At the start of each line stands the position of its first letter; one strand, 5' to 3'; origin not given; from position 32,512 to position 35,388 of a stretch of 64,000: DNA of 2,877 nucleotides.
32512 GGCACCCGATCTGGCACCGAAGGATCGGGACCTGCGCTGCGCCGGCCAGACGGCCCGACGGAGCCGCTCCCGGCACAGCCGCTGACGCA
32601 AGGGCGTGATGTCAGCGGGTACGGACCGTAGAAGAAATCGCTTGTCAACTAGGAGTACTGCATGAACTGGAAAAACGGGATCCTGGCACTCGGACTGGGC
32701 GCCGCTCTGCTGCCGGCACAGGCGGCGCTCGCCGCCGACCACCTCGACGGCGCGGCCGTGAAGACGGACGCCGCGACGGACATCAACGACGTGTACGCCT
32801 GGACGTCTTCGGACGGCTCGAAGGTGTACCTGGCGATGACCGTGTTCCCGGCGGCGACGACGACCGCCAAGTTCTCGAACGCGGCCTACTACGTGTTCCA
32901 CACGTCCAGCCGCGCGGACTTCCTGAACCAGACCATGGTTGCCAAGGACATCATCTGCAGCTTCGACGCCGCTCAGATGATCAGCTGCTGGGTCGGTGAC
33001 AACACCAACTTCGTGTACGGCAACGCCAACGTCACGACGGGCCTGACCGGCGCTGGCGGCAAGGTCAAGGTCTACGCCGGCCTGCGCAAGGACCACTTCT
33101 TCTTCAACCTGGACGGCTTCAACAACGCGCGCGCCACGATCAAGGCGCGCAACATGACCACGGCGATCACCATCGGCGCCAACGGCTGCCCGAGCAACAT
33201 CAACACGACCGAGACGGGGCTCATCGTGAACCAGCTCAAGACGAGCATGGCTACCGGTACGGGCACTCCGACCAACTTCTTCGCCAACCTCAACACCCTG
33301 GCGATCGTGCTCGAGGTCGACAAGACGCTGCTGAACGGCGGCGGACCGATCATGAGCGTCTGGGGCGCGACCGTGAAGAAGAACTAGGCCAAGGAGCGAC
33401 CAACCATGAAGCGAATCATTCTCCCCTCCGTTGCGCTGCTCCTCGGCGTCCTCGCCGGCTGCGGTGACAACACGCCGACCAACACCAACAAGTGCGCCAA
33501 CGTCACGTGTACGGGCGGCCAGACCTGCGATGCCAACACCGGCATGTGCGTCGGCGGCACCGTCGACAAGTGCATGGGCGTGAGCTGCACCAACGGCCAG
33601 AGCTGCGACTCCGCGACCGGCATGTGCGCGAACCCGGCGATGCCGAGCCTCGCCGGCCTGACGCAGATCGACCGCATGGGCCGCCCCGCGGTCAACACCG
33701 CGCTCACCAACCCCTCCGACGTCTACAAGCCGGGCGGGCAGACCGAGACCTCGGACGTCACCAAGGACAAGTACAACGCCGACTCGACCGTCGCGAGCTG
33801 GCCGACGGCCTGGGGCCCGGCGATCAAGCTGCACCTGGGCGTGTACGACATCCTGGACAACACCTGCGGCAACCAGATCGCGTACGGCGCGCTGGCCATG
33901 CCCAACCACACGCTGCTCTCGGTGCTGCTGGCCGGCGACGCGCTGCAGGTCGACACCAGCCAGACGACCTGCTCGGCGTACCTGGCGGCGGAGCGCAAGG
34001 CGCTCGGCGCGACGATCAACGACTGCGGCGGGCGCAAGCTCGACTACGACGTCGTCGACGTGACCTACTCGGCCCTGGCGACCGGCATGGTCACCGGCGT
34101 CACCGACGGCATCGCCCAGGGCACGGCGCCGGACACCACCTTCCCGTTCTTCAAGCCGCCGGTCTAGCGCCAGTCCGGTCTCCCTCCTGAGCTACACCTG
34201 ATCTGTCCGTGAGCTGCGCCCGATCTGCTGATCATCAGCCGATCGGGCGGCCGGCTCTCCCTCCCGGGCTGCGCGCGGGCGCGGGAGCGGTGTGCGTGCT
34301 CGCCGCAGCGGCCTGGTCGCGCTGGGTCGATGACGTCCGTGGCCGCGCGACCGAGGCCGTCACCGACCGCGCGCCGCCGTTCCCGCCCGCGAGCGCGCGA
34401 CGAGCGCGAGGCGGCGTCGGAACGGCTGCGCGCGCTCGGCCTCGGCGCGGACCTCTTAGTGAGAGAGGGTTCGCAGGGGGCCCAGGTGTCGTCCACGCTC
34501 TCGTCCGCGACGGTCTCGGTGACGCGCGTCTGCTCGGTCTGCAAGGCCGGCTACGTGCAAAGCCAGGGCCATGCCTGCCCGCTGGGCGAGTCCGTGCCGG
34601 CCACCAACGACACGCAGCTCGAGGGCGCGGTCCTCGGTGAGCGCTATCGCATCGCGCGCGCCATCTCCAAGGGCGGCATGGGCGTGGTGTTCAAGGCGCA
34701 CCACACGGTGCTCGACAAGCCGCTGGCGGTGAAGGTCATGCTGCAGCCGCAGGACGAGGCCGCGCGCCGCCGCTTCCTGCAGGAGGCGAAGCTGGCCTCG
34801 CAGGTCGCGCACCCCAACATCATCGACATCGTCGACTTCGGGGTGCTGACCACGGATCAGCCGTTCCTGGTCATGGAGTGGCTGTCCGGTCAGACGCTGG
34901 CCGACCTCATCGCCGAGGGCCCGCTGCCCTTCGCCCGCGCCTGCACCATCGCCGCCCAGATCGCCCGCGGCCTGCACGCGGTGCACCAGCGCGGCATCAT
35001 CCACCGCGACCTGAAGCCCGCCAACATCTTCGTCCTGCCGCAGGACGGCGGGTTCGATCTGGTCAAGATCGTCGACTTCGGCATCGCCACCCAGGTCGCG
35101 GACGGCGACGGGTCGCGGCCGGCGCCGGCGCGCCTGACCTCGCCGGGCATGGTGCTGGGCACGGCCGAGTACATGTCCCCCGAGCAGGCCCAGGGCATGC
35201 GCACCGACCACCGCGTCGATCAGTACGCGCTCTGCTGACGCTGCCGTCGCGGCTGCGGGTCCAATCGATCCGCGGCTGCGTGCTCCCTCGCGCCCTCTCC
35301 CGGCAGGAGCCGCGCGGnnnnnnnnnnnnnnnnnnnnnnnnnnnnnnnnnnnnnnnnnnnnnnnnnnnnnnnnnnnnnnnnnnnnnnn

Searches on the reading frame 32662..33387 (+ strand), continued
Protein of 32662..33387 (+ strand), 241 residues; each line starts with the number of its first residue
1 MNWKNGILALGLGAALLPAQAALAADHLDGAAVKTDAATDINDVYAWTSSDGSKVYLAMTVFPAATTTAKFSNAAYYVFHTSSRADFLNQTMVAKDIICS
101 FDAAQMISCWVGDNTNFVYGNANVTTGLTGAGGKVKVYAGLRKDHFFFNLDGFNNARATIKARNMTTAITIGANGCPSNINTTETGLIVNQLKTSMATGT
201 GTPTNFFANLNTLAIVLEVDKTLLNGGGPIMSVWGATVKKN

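Call 87: fold_search(model_id=the predicted structure, library=pdb)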
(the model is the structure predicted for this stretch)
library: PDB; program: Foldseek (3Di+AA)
matches with E <= 10: 563; with E <= 0.001: 0
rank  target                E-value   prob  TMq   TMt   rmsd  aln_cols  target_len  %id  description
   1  7ueb_U                2.6e-01  0.06  0.15  0.11  22.6       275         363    9  Photosynthetic assembly of Chlorobaculum tepidum (RC-FMO2) (released 2022-10-05)
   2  5sv8_A                3.4e-01  0.05  0.14  0.16  21.3       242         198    7  Crystal Structure of the catalytic nucleophile and surface cysteine mutant of VvEG16 in complex with a xyloglucan olig (released 2016-09-21)
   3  8z9d_O                4.1e-01  0.06  0.14  0.14  21.1       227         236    8  cryo-EM structure of PSII-LHCII megacomplex from spinach (released 2024-11-13)
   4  7w2s                  4.3e-01  0.06  0.13  0.05  16.8       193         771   10  Crystal structure of TxGH116 E730A mutant from Thermoanaerobacterium xylanolyticum with glucose (released 2022-04-06)
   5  5ost                  4.3e-01  0.06  0.14  0.06  16.9       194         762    9  Beta-glucosidase from Thermoanaerobacterium xylolyticum GH116 in complex with Gluco-1H-imidazole (released 2018-04-11)
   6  2zpc                  4.6e-01  0.04  0.12  0.14  19.6       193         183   11  Crystal structure of the R43L mutant of LolA in the closed form (released 2008-08-05)
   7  6cuj_A                4.8e-01  0.15  0.17  0.24  11.1       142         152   12  Crystal structure of the C-terminal domain of neisserial heparin binding antigen (NHBA) (released 2018-09-26)
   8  9m2y                  4.8e-01  0.08  0.16  0.22  10.8       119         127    7  Crystal structure of a DUF3237 protein from Aspergillus (released 2025-04-09)
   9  8seo_A                5.1e-01  0.03  0.14  0.02  21.4       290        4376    8  Cryo-EM Structure of RyR1 + ATP-gamma-S (released 2023-05-24)
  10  4ki3_L                5.7e-01  0.09  0.12  0.15   7.2        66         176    6  1.70 Angstrom resolution crystal structure of outer-membrane lipoprotein carrier protein (lolA) from Yersinia pestis C (released 2013-05-15)
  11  3j7h_A                5.7e-01  0.06  0.13  0.04  16.9       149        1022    6  Structure of beta-galactosidase at 3.2-A resolution obtained by cryo-electron microscopy (released 2014-07-30)
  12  9lc0_N                6.4e-01  0.08  0.14  0.04  10.9        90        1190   10  tail complex of mature phage N4 (released 2025-04-16)
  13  2bqp_A                6.7e-01  0.02  0.13  0.14  21.4       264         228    7  THE STRUCTURE OF THE PEA LECTIN-D-GLUCOPYRANOSE COMPLEX (released 1998-12-16)
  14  8brf_BBB              7.1e-01  0.33  0.16  0.25   5.2        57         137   14  YopQ apo from Yersinia enterocolitica (released 2023-12-13)
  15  6baq_H                7.1e-01  0.08  0.11  0.13  16.5       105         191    8  Mus musculus BPIFA1 (released 2018-05-09)
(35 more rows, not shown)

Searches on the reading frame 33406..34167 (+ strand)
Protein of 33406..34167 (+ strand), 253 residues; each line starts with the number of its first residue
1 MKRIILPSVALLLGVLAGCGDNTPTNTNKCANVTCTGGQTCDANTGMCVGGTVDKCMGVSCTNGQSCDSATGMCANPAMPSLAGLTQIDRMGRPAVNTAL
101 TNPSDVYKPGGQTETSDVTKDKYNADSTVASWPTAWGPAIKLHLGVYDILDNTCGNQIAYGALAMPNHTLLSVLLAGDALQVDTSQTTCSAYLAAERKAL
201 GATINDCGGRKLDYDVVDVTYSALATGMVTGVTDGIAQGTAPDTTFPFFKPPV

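Call 8: search_protein_families(library=pfam, proteins=[window:33406-34167:+], max_evalue=0.01)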
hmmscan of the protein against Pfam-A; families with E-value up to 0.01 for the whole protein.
window:33406-34167:+ (253 aa): 1 family
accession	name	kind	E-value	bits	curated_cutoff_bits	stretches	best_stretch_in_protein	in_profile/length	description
PF14224.11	DUF4331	-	3.4e-07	30.3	27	1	83-252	250-421/421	Domain of unknown function (DUF4331)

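Call 51: search_protein_families(library=ncbifam, proteins=[window:33406-34164:+], max_evalue=0.01)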
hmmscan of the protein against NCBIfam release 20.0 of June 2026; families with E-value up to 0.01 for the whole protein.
window:33406-34164:+ (253 aa): 1 family
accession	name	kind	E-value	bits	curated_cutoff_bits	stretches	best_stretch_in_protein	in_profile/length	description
NF033216.1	lipo_YgdI_YgdR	subfamily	0.0099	15.8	42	0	2-47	2-47/71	YgdI/YgdR family lipoprotein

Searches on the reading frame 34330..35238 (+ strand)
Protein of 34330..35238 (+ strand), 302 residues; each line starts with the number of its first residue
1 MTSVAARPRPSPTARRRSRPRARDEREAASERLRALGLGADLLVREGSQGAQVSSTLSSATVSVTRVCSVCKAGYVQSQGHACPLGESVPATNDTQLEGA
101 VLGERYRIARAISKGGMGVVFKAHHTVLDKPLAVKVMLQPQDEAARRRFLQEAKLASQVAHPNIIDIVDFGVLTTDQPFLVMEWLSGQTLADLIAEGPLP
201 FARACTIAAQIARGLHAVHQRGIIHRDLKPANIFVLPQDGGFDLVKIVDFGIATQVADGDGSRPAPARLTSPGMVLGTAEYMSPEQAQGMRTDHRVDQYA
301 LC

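Call 8: search_protein_families(library=pfam, proteins=[window:34330-35238:+], max_evalue=0.01)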
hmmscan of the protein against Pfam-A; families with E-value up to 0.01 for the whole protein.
window:34330-35238:+ (302 aa): 6 families
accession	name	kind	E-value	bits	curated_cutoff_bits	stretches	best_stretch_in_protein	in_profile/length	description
PF00069.31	Pkinase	-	1.1e-36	127.1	31.7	1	106-301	1-183/263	Protein kinase domain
PF07714.23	PK_Tyr_Ser-Thr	-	1.1e-23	84.3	23.1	1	108-300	3-189/258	Protein tyrosine and serine/threonine kinase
PF03109.22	ABC1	-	1.2e-05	25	22.9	1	174-257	139-218/244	ABC1 atypical kinase-like domain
PF01636.29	APH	-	2.5e-05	24.6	23.2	1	138-220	35-109/239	Phosphotransferase enzyme family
PF06293.20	Kdo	-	0.00022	21.2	21.3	1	171-250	85-166/207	Lipopolysaccharide kinase (Kdo/WaaP) family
PF17667.7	Pkinase_fungal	-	0.0052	16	24.1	0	218-295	302-371/387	Fungal protein kinase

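Call 51: search_protein_families(library=ncbifam, proteins=[window:34330-35235:+], max_evalue=0.01)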
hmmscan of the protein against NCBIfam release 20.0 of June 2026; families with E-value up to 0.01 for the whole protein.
window:34330-35235:+ (302 aa): 22 families
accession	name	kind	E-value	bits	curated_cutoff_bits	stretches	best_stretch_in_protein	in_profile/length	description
NF033483.0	PknB_PASTA_kin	equivalog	5.6e-61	207.2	450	1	99-301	2-194/563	Stk1 family PASTA domain-containing Ser/Thr kinase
NF047741.1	antiphage_MADS6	equivalog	3.7e-39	134.7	460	2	97-223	488-612/612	methylation-associated defense system protein kinase MAD6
NF052427.1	StpK7MSMEG_1200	equivalog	1.2e-35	123.1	900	1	105-301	8-195/601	serine/threonine protein kinase StpK7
TIGR03903.1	TOMM_kin_cyc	equivalog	1.4e-32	112.6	705.75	1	132-300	6-174/1267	TOMM system kinase/cyclase fusion protein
NF009651.0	PRK13184.1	equivalog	1.8e-27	95.7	839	1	104-301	2-217/932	serine/threonine-protein kinase PknD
NF053615.1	SerThrKinAfsKStmc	equivalog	5.7e-20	71.6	1300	1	112-292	21-189/809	protein serine/threonine kinase AfsK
NF038150.1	lanthi_synth_IV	equivalog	3.9e-19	68.5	650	1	79-301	163-382/851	class IV lanthionine synthetase LanL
NF033442.0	BREX_PglW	equivalog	1.1e-15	56.5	990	1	98-255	506-662/1391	BREX system serine/threonine kinase PglW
NF038151.1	lanthi_synth_III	equivalog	3e-13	49.1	575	1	100-301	216-415/833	class III lanthionine synthetase LanKC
NF058632.1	SerThrKinPrkT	equivalog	1.4e-12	47.3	280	1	94-255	11-167/322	serine/threonine protein kinase PrkT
TIGR03724.2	arch_bud32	equivalog_domain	5.4e-09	35.8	125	1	146-255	37-133/193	KEOPS complex kinase/ATPase Bud32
NF043056.1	T4SS_LegK1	equivalog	9.7e-09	34.3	550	1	122-281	97-267/516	Dot/Icm T4SS effector kinase LegK1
NF011463.0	PRK14879.1-4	equivalog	2.3e-08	33.7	188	1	144-254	60-161/237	Kae1-associated kinase Bud32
NF007174.0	PRK09605.1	equivalog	2e-06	26.6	447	1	146-255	380-475/535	bifunctional N(6)-L-threonylcarbamoyladenine synthase/serine/threonine protein kinase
NF011460.0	PRK14879.1-1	equivalog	1.9e-05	23.9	199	1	150-258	59-162/232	Kae1-associated kinase Bud32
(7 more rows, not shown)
